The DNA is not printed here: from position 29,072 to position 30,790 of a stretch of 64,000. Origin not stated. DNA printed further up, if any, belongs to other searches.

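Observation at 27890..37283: Candidate undescribed envelope-glycan system: VWA-fused processive synthase, GT-C partner, catalytically dead GH18 and a Nod-like tailoring operon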

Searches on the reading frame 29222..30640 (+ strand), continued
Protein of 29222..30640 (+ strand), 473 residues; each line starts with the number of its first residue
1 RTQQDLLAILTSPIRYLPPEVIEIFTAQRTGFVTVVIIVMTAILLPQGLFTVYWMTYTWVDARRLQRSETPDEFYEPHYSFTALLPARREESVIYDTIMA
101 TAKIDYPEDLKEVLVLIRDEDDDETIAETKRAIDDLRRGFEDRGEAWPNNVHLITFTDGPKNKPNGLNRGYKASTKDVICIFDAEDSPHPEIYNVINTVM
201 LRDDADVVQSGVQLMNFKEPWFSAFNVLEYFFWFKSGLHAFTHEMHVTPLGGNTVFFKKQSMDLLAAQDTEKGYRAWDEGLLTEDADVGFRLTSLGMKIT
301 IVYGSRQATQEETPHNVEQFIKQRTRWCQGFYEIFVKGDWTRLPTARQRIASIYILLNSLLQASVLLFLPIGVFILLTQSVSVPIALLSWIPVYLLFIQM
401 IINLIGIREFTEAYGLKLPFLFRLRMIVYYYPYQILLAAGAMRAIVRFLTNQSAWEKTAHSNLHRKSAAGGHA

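Call 50: fold_search(model_id=the predicted structure, library=pdb)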
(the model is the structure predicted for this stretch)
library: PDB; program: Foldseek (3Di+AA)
matches with E <= 10: 1302; with E <= 0.001: 271
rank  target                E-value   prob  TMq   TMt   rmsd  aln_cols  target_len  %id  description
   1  8smn_A                7.3e-14  1.00  0.58  0.54  13.2       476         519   15  Xenopus laevis hyaluronan synthase 1, nascent HA polymer bound state (released 2024-05-01)
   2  4p00_A                3.3e-13  1.00  0.62  0.42   6.3       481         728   16  Bacterial Cellulose Synthase in complex with cyclic-di-GMP and UDP (released 2014-04-09)
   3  8smp_A                3.3e-13  1.00  0.51  0.46  16.5       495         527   13  Xenopus laevis hyaluronan synthase 1, UDP-bound, gating loop inserted state (released 2024-05-01)
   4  9b8v_E                3.8e-13  1.00  0.58  0.34  13.0       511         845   16  AlphaFold2 informed cryo-EM model of the E. coli cellulose synthase BcsAG3B6 complex (released 2025-02-19)
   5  8smm_A                4.8e-13  1.00  0.58  0.54  11.8       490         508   16  Xenopus laevis hyaluronan synthase 1 (released 2024-05-01)
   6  5ej1_A                2.0e-12  1.00  0.58  0.40   6.8       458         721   16  Pre-translocation state of bacterial cellulose synthase (released 2016-03-30)
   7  7sp7_A                4.5e-12  1.00  0.58  0.55  13.0       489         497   13  Chlorella virus hyaluronan synthase inhibited by UDP (released 2022-04-06)
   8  6yv7_A                7.5e-12  1.00  0.54  0.71   9.8       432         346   16  Mannosyltransferase PcManGT from Pyrobaculum calidifontis (released 2020-07-22)
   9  9fnn_A                8.7e-12  1.00  0.55  0.34   7.3       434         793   16  Cryo-EM structure of the c-di-GMP-saturated 'crown'less Bcs macrocomplex for cellulose secretion in E. coli (released 2024-10-16)
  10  9fmz_A                2.2e-11  1.00  0.49  0.30   8.1       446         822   16  Cryo-EM structure of the c-di-GMP-bound synthase:pEtN transferase complex (BcsA-Bct-G3) from the E. coli cellulose sec (released 2024-10-16)
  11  7sp8_A                2.3e-11  1.00  0.56  0.53  13.4       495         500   14  Chlorella virus Hyaluronan Synthase bound to UDP-GlcNAc (released 2022-04-06)
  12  9fp0_A                2.6e-11  1.00  0.47  0.30  12.7       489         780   15  Cryo-EM structure of the 'crown'less Bcs macrocomplex for E. coli cellulose secretion in non-saturating c-di-GMP (loca (released 2024-10-16)
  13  6yv7_B                2.9e-11  1.00  0.50  0.67  11.1       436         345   16  Mannosyltransferase PcManGT from Pyrobaculum calidifontis (released 2020-07-22)
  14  8sne_A                3.3e-11  1.00  0.52  0.51  14.7       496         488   13  Chlorella virus Hyaluronan Synthase bound to GlcA extended GlcNAc primer and UDP (released 2024-05-01)
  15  4hg6_A                3.9e-11  1.00  0.55  0.37  12.2       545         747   15  Structure of a cellulose synthase - cellulose translocation intermediate (released 2012-12-19)
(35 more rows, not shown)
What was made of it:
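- On Membrane-embedded processive GT2 synthases (BcsA/HAS/Chs/PgaC superfamily): Foldseek hits to HAS and BcsA at 7e-14 to 3e-13, TM-score 0.58-0.62 (call 50).
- Closest known: Class I hyaluronan synthases, chitin synthases and NodC. Same: HAS is the top Foldseek hit (7e-14, call 50).
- The top Foldseek hits are hyaluronan synthases and BcsA, at 7e-14 to 3e-13 and TM-score 0.58-0.62 (call 50). PcManGT ranks among the best structural matches (call 50).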

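Call 55: search_protein_families(library=pfam, proteins=[L037:8016-9764:-, L037:12892-14349:+, L037:5181-7997:-, L069:5902-8124:+, L069:8127-9914:+, L069:13405-15255:+, L012:10831-14235:+, L012:5426-7450:+, L016:12970-15213:+, L016:15236-16474:+], max_evalue=0.001)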
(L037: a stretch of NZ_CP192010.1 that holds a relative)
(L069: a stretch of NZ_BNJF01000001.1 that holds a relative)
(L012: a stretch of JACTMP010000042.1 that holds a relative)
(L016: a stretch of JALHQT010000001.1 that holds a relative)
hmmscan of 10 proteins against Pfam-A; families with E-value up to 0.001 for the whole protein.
L037:8016-9764:- (582 aa): 3 families
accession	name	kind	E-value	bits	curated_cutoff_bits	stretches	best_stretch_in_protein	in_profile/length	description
PF07730.19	HisKA_3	-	8.2e-15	55.5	24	1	387-452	3-68/68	Histidine kinase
PF02518.31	HATPase_c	-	1.2e-13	51.9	26.4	1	491-581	2-109/111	Histidine kinase-, DNA gyrase B-, and HSP90-like ATPase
PF13581.12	HATPase_c_2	-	2.9e-05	24.5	27.4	1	499-548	36-93/127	Histidine kinase-like ATPase domain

L037:12892-14349:+ (485 aa): 0 families

L037:5181-7997:- (938 aa): 1 family
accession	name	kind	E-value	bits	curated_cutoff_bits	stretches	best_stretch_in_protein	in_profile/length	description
PF00067.27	p450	-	5.9e-25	88.4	22.8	1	750-905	247-428/462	Cytochrome P450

L069:5902-8124:+ (740 aa): 51 families (the best 25 are shown)
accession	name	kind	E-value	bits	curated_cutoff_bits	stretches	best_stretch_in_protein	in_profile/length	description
PF00400.38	WD40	-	6.9e-78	254.3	27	7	701-736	3-38/39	WD domain, G-beta repeat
PF25174.1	Beta-prop_THOC3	-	1.1e-63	215.3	305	2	450-568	1-121/272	THOC3 beta-propeller domain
PF25173.1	Beta-prop_WDR3_1st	-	6.5e-60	202.4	154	2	446-605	24-183/184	WDR3 first beta-propeller domain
PF23414.1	Beta-prop_EML_2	-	1.1e-54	186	90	4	453-568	41-157/266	Echinoderm microtubule-associated protein second beta-propeller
PF24814.1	WD40_Prp19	-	3.4e-49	167.8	320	2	538-736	9-204/281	Prp19 WD40 domain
PF24807.1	WD40_CDC20-Fz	-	1.2e-48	166.4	200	2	451-607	51-210/292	CDC20/Fizzy WD40 domain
PF24817.1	WD40_WDHD1_1st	-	1.4e-45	156.2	109.9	4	440-527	77-162/291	WDHD1 first WD40 domain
PF25175.1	Beta-prop_WDR5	-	2.5e-45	155.4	250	2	485-605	2-122/296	WDR5 beta-propeller domain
PF25172.1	Beta-prop_WDR3_2nd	-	5.6e-40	137.8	140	2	578-738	134-288/293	WDR3 second beta-propeller domain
PF24105.1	Beta-prop_CAF1B_HIR1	-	2.7e-36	125.8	80.5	4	431-523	110-202/383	CAF1B/HIR1 beta-propeller domain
PF24796.1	WDR55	-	2.7e-33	115.7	200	2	448-696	50-293/296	WDR55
PF24805.1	EIF3I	-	4.9e-33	115.1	200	3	665-738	8-81/324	EIF3I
PF12894.13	ANAPC4_WD40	-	6.7e-33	113.2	22.9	3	450-501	37-88/91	Anaphase-promoting complex subunit 4 WD40 domain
PF25391.1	WD40_Gbeta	-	9e-33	114.1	150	2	531-736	51-253/340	G protein beta WD-40 repeat protein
PF25460.1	Beta-prop_Aladin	-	1.3e-32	113.7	171.1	3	429-523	89-183/340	Aladin seven-bladed propeller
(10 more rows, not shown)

L069:8127-9914:+ (595 aa): 2 families
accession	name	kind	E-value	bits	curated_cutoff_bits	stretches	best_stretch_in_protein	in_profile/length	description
PF12891.13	Glyco_hydro_44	-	2.4e-06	28.1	25.1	1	253-366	105-221/223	Glycoside hydrolase family 44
PF01229.23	Glyco_hydro_39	-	5e-05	22.7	26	1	270-450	154-309/472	Glycosyl hydrolases family 39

L069:13405-15255:+ (616 aa): 2 families
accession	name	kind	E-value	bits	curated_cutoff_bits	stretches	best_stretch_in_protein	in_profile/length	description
PF00150.24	Cellulase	-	1.4e-51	176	23.5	1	92-405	2-271/272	Cellulase (glycosyl hydrolase family 5)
PF00942.24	CBM_3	-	1.4e-20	74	22.4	1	474-550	5-83/83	Cellulose binding domain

L012:10831-14235:+ (1134 aa): 2 families
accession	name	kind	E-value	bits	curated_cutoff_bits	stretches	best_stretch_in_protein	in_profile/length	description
PF08757.17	CotH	-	8e-47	160.7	23.8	1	711-993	2-295/322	CotH kinase protein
PF00932.25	LTD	-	7.3e-22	78.2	34.3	2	475-587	4-108/109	Lamin Tail Domain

L012:5426-7450:+ (674 aa): 3 families
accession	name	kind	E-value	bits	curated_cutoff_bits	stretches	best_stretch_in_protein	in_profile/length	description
PF14312.12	FG-GAP_2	-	1e-82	272.6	23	7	86-134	1-49/49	FG-GAP repeat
PF16656.11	Pur_ac_phosph_N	-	6.9e-07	30.2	30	1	584-660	13-93/93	Purple acid Phosphatase, N-terminal domain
PF00041.27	fn3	-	3.8e-05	24.3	25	1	586-657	16-82/84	Fibronectin type III domain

L016:12970-15213:+ (747 aa): 13 families
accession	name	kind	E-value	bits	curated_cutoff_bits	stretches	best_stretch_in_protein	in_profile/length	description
PF07724.20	AAA_2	-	1.6e-57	194.6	27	1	477-638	1-166/166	AAA domain (Cdc48 subfamily)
PF10431.15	ClpB_D2-small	-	4.7e-17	62.2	21.9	1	644-723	1-80/81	C-terminal, D2-small domain, of ClpB protein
PF07728.20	AAA_5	-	2.2e-13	50.8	22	1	482-603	2-125/139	AAA domain (dynein-related subfamily)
PF00004.35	AAA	-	6.2e-11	43.3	21.2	1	483-601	2-110/131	ATPase family associated with various cellular activities (AAA)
PF17871.7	AAA_lid_9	-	4.5e-10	39.8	22.8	1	333-401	1-69/104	AAA lid domain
PF20720.3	nSTAND3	-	3.4e-06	27.3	27.2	0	184-230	1-44/155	Novel STAND NTPase 3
PF00158.32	Sigma54_activat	-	3.8e-05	23.9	20.2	0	482-597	25-139/168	Sigma-54 interaction domain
PF02861.25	Clp_N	-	6.3e-05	23.5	20.7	0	120-154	13-48/53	Clp amino terminal domain, pathogenicity island component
PF05729.18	NACHT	-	6.4e-05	23.3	26.7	0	204-237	2-35/167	NACHT domain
PF05496.18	RuvB_N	-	9.6e-05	22.6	27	0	202-226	33-57/159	Holliday junction DNA helicase RuvB P-loop domain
PF13191.12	AAA_16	-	0.00017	22.5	32.6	0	183-223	2-45/167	AAA ATPase domain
PF01078.27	Mg_chelatase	-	0.00042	20.2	20.3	0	202-228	22-48/207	Magnesium chelatase, subunit ChlI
PF01695.23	IstB_IS21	-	0.00067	19.7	24.1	0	202-224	92-114/238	IstB-like ATP binding protein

L016:15236-16474:+ (412 aa): 6 families
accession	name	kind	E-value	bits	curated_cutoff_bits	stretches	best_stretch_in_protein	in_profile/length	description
PF20434.5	BD-FAE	-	1.3e-44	152.8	26.8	1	178-367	5-215/215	BD-FAE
PF07859.19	Abhydrolase_3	-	2.7e-22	80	25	1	189-386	1-208/210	alpha/beta hydrolase fold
PF00326.27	Peptidase_S9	-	3.1e-16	59.9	22.6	1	207-387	4-190/213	Prolyl oligopeptidase family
PF00135.34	COesterase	-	1e-10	41.6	27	1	169-277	86-201/515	Carboxylesterase family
PF01738.24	DLH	-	0.00012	22.2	21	0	237-388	78-190/217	Dienelactone hydrolase family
PF07224.18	Chlorophyllase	-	0.00089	18.6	26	0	164-298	26-152/301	Chlorophyllase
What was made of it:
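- GH5+CBM3 lies next to the pair in Ktedonospora (call 55).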

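Call 56: search_protein_families(library=pfam, proteins=[L017:11286-13922:+, L049:11874-14738:+, L049:9770-11812:+, L017:8070-9878:-, L059:6726-9191:+, L059:12603-14642:-, L013:8918-11296:+, L013:13278-14126:+, L018:13886-16072:+, L027:15135-16547:+], max_evalue=0.001)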
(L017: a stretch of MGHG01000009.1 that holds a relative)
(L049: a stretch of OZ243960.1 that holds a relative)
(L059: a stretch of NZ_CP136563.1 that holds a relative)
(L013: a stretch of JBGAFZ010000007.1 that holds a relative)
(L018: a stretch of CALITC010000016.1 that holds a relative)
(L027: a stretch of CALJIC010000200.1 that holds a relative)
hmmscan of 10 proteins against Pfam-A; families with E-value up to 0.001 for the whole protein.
L017:11286-13922:+ (878 aa): 3 families
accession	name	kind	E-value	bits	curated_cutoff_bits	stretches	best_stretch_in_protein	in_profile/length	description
PF01270.23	Glyco_hydro_8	-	6.8e-50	170.4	24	1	525-850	23-329/341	Glycosyl hydrolases family 8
PF13231.12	PMT_2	-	1.5e-14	54.9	26.1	1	66-225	1-156/160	Dolichyl-phosphate-mannose-protein mannosyltransferase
PF02366.24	PMT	-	5e-09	36.5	22.7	1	87-199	76-196/245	Dolichyl-phosphate-mannose-protein mannosyltransferase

L049:11874-14738:+ (954 aa): 2 families
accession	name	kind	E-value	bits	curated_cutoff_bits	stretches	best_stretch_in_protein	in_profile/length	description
PF01270.23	Glyco_hydro_8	-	1.2e-50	172.9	24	1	588-881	24-304/341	Glycosyl hydrolases family 8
PF13231.12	PMT_2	-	9.1e-11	42.7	26.1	1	111-252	14-154/160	Dolichyl-phosphate-mannose-protein mannosyltransferase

L049:9770-11812:+ (680 aa): 4 families
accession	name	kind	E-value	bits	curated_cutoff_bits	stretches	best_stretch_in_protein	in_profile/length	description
PF13641.12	Glyco_tranf_2_3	-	2.9e-35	122.8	27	1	123-350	3-229/230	Glycosyltransferase like family 2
PF13632.12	Glyco_trans_2_3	-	4.9e-23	82.4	27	1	210-417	2-194/198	Glycosyl transferase family group 2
PF00535.33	Glycos_transf_2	-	1.5e-06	28.6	23.3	1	125-289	2-162/168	Glycosyl transferase family 2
PF01590.32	GAF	-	0.00086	20.3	22.4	0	552-669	6-122/133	GAF domain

L017:8070-9878:- (602 aa): 5 families
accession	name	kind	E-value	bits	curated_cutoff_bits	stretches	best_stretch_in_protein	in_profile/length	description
PF14791.11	DNA_pol_B_thumb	-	6e-22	77.7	25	1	266-331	2-63/63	DNA polymerase beta thumb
PF14716.13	HHH_8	-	6.3e-18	65.4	30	1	6-82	1-72/73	Helix-hairpin-helix domain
PF00633.29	HHH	-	2e-06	27.8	24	0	99-116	12-29/30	Helix-hairpin-helix motif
PF14520.12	HHH_5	-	1.3e-05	26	27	0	100-159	4-56/57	Helix-hairpin-helix domain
PF02811.25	PHP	-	3.2e-05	24.8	26.4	1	357-530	2-162/164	PHP domain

L059:6726-9191:+ (821 aa): 0 families

L059:12603-14642:- (679 aa): 0 families

L013:8918-11296:+ (792 aa): 7 families
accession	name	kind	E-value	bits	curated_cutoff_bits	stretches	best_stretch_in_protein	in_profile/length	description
PF13641.12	Glyco_tranf_2_3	-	4.2e-34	119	27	1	415-644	3-230/230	Glycosyltransferase like family 2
PF13632.12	Glyco_trans_2_3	-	2.1e-24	86.9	27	1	502-711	2-196/198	Glycosyl transferase family group 2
PF16697.10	Yop-YscD_cpl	-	2.1e-18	66.8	33.2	1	18-102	10-91/94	Inner membrane component of T3SS, cytoplasmic domain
PF00498.31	FHA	-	1.5e-15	57.8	20.7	1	27-95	1-67/67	FHA domain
PF00535.33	Glycos_transf_2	-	2.1e-07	31.5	23.3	1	417-540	2-120/168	Glycosyl transferase family 2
PF13506.12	Glyco_transf_21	-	5.4e-05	23.2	21.7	1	488-642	20-173/174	Glycosyl transferase family 21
PF03142.21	Chitin_synth_2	-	0.00045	19.4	27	0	493-580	196-284/527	Chitin synthase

L013:13278-14126:+ (282 aa): 0 families

L018:13886-16072:+ (728 aa): 1 family
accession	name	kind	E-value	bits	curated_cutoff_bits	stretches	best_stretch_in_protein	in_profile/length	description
PF01270.23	Glyco_hydro_8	-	8.3e-41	140.6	24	1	375-662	12-295/341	Glycosyl hydrolases family 8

L027:15135-16547:+ (470 aa): 1 family
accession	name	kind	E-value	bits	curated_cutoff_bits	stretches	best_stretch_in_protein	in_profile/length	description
PF01270.23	Glyco_hydro_8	-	9.6e-48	163.4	24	1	123-369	27-261/341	Glycosyl hydrolases family 8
